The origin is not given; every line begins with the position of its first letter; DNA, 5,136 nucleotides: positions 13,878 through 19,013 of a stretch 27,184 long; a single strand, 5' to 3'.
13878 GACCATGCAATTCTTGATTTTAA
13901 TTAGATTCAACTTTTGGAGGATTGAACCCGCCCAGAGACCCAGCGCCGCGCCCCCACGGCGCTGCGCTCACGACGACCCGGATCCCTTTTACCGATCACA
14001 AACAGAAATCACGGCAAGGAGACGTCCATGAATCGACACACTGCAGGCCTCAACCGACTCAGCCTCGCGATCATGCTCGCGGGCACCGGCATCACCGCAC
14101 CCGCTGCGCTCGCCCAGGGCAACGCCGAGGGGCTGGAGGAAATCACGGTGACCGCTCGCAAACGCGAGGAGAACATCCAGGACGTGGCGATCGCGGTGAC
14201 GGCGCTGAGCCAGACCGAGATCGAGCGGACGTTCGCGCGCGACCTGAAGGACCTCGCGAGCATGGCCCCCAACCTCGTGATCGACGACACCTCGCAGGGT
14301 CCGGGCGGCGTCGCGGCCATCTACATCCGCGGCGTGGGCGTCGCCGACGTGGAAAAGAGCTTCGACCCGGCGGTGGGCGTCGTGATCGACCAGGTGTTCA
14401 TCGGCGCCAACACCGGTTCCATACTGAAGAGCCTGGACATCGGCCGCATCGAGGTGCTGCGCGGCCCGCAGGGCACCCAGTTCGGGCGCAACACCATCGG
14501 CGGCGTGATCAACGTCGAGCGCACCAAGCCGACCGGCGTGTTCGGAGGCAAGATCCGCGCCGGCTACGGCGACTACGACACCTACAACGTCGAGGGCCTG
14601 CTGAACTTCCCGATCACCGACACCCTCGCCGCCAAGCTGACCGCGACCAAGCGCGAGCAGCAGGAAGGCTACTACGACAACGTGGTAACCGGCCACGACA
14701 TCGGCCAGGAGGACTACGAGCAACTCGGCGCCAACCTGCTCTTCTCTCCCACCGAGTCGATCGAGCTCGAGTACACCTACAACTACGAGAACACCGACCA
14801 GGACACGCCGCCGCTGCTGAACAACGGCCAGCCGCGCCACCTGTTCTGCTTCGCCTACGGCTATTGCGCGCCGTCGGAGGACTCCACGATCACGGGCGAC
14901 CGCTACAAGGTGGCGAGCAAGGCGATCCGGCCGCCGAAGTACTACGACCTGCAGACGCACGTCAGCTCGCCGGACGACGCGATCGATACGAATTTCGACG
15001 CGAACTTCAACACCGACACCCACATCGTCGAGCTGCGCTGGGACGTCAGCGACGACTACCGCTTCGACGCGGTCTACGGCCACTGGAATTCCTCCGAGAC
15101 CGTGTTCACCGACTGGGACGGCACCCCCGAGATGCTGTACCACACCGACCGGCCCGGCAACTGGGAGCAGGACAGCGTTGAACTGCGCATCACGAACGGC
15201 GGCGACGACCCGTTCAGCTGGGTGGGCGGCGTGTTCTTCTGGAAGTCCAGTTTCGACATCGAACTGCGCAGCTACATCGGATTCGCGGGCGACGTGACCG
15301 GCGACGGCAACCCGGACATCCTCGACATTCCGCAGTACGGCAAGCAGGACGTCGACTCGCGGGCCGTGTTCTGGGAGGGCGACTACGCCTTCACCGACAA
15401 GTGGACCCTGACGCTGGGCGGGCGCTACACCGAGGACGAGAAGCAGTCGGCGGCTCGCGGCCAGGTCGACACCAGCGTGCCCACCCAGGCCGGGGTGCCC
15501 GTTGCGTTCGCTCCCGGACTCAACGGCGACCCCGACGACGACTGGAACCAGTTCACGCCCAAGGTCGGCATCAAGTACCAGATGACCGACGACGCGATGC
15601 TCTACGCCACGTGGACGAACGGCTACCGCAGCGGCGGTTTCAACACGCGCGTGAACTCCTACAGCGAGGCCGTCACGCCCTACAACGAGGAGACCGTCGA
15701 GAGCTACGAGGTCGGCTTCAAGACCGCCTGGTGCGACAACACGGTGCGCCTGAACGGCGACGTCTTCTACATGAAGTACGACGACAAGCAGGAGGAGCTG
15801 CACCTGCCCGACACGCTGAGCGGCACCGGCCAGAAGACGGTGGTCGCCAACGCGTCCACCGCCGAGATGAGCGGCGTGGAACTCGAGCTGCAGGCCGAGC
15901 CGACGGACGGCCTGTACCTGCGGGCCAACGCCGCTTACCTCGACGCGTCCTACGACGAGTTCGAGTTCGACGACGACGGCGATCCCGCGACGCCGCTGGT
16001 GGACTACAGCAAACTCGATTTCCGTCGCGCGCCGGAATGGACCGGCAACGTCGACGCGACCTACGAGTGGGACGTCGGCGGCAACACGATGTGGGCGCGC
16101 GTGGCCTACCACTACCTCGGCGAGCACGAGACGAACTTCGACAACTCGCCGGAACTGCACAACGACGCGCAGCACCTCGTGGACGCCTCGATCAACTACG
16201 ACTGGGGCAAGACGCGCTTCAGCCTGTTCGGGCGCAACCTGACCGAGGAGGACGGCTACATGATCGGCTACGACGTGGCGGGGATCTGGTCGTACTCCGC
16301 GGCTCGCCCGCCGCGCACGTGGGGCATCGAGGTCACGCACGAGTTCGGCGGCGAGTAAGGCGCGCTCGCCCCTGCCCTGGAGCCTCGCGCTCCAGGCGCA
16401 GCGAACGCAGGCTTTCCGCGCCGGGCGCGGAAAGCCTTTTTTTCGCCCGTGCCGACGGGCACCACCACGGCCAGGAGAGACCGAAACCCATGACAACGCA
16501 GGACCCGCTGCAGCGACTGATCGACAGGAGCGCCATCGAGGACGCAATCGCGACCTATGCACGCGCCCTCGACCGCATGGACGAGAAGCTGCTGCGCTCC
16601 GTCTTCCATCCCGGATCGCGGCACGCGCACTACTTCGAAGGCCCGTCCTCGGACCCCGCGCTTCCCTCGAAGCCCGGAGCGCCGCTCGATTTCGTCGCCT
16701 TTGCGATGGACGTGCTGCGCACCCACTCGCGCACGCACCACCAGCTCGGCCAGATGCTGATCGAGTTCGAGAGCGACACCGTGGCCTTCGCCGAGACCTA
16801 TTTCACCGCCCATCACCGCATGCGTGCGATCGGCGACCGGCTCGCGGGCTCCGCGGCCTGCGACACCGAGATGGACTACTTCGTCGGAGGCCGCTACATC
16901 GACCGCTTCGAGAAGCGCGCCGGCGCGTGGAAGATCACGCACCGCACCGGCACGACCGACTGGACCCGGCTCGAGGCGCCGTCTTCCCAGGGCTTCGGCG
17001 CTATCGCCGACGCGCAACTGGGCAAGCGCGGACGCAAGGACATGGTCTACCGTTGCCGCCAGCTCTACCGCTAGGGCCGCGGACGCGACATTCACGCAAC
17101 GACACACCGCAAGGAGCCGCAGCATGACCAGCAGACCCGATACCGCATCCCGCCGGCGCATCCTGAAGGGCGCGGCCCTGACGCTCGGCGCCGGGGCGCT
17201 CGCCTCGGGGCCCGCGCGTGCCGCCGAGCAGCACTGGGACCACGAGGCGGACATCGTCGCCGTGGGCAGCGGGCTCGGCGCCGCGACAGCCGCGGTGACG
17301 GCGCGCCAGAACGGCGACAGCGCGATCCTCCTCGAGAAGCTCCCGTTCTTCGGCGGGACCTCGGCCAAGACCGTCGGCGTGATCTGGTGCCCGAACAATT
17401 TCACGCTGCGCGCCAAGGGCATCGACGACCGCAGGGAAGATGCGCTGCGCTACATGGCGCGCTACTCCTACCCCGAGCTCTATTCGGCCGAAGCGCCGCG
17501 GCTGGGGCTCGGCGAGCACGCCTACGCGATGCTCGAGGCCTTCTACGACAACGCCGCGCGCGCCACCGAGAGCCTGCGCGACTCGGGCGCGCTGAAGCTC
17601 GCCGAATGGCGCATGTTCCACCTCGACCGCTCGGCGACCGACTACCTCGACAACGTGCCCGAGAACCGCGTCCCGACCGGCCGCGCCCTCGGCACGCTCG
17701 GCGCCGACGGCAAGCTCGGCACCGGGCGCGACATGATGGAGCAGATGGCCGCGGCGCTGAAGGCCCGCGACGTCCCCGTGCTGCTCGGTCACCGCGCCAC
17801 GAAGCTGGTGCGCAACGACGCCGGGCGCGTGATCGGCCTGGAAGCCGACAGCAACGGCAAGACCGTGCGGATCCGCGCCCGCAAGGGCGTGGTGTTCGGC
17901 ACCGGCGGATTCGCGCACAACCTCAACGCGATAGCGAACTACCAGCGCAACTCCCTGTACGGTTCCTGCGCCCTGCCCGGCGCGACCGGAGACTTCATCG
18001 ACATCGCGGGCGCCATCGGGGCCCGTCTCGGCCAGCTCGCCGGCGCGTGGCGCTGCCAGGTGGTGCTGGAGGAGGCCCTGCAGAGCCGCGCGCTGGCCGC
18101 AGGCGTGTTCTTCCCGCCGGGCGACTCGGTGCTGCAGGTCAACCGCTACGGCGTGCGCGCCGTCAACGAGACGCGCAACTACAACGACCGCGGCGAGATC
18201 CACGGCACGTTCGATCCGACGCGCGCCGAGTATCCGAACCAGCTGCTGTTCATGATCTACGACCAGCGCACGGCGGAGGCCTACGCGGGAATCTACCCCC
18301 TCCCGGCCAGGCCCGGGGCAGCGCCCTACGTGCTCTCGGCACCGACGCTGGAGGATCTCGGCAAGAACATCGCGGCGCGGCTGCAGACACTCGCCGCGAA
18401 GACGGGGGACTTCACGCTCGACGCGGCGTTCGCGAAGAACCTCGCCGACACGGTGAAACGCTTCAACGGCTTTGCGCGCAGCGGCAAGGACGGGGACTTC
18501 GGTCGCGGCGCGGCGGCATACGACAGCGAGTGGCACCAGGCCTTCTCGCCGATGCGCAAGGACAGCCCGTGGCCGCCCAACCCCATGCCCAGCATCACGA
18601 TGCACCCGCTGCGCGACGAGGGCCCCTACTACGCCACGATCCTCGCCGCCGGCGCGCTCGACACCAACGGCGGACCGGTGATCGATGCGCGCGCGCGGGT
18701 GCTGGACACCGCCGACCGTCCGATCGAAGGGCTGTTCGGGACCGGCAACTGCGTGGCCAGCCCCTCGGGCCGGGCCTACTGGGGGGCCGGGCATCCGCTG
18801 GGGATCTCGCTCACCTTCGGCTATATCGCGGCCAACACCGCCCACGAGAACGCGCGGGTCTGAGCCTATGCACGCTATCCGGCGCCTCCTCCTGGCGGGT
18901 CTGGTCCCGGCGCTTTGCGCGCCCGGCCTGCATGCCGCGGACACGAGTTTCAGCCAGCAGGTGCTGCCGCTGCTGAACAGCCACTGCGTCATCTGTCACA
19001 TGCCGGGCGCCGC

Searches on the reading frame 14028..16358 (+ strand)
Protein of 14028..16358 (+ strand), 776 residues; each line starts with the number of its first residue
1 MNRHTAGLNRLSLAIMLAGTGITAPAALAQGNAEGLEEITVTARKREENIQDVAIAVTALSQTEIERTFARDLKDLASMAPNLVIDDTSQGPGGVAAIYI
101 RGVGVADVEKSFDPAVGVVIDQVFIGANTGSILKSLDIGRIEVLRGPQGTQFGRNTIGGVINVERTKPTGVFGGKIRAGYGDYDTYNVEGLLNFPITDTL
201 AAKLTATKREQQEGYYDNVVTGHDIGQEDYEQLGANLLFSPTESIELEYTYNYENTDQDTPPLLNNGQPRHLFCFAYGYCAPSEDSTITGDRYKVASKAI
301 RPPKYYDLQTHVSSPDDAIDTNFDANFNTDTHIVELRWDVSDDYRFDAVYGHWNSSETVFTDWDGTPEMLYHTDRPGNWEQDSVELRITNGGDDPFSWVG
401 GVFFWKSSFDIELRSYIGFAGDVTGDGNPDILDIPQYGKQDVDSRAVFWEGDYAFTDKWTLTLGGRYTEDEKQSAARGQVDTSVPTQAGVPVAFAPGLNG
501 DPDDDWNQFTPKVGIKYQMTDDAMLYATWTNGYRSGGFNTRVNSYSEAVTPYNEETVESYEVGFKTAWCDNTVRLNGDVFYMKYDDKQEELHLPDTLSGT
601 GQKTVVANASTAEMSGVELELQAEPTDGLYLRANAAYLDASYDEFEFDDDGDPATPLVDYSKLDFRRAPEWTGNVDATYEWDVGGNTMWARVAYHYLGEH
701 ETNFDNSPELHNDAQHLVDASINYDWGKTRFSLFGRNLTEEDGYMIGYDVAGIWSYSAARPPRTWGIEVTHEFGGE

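Call 10: search_protein_families(library=pfam, proteins=[window:14028-16358:+], max_evalue=0.001)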
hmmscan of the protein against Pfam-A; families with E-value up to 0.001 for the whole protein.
window:14028-16358:+ (776 aa): 2 families
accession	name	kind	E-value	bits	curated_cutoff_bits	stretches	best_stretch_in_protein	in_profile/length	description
PF00593.30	TonB_dep_Rec_b-barrel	-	3e-42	146.4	27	1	304-738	42-436/436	TonB dependent receptor-like, beta-barrel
PF07715.20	Plug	-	1.4e-15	58.1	23.9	1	50-160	2-107/107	TonB-dependent Receptor Plug Domain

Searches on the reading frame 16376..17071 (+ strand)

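Call 83: search_protein_families(library=pfam, proteins=[window:16376-17071:+], max_evalue=0.01)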
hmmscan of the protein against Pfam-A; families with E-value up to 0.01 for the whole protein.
window:16376-17071:+ (232 aa): 1 family
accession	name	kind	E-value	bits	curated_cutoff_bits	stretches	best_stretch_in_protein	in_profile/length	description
PF13577.12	SnoaL_4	-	6e-20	72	24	1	46-191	1-126/126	SnoaL-like domain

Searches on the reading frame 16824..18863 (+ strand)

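Call 10: search_protein_families(library=pfam, proteins=[window:16824-18863:+], max_evalue=0.001)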
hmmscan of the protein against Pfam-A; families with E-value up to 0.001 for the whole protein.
window:16824-18863:+ (679 aa): 2 families
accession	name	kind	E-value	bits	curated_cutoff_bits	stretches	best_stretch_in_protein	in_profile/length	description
PF00890.30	FAD_binding_2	-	3.6e-43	148.7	20.4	1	143-658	1-413/414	FAD binding domain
PF12831.13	FAD_oxidored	-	1.6e-08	34.7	27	1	143-193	1-51/416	FAD dependent oxidoreductase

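Call 66: search_protein_families(library=ncbifam, proteins=[window:17124-18860:+], max_evalue=0.00001)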
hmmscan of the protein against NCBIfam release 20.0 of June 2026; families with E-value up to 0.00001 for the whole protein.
window:17124-18860:+ (579 aa): 21 families
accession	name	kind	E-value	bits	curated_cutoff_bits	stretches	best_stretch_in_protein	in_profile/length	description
NF009478.0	PRK12844.1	equivalog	1.1e-78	264.9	789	2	195-576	203-551/559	3-ketosteroid-delta-1-dehydrogenase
NF009473.0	PRK12835.1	subfamily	1e-71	242.2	837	2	200-575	211-568/585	FAD-binding protein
NF005882.1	PRK07843.1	equivalog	1.2e-68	231.9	788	2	194-571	194-545/547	3-oxosteroid 1-dehydrogenase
NF053676.1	4oxCHCAChcC1Cy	equivalog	9.1e-65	219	1000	2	194-572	179-525/528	4-oxocyclohexanecarboxylate 2-dehydrogenase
NF009477.0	PRK12843.1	equivalog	1.4e-56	192.2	758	2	198-577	217-572/578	FAD-dependent oxidoreductase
NF004789.0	PRK06134.1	subfamily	3.9e-56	190.8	747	2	197-573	212-567/581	FAD-dependent oxidoreductase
NF009479.0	PRK12845.1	equivalog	6.6e-53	179.9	793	2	203-574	220-564/566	3-ketosteroid-delta-1-dehydrogenase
NF009474.0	PRK12837.1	equivalog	1.6e-50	172.4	675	2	189-572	161-507/513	FAD-binding protein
NF009476.0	PRK12839.1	equivalog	1.8e-43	148.6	940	2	200-573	212-564/572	FAD-dependent oxidoreductase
NF053677.1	Desat2ChcC2Cyan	equivalog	2e-43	148.6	900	2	200-570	201-548/558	4-oxocyclohex-2-ene-1-carboxylate 5-dehydrogenase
TIGR01813.1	flavo_cyto_c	subfamily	1e-38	133.3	285.45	2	194-463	122-363/444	flavocytochrome c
NF005510.0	PRK07121.1-3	subfamily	3.5e-24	85.4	481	1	36-302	17-282/492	FAD-binding protein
NF005512.0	PRK07121.1-5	subfamily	3.5e-23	81.9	812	2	196-305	176-286/489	FAD-binding protein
NF005064.0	PRK06481.1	equivalog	1.7e-22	79.8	542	1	35-304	55-292/506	flavocytochrome c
NF053717.1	VnlPnlRedVprA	equivalog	1e-21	77.4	600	1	498-549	400-452/481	vinyl phenol reductase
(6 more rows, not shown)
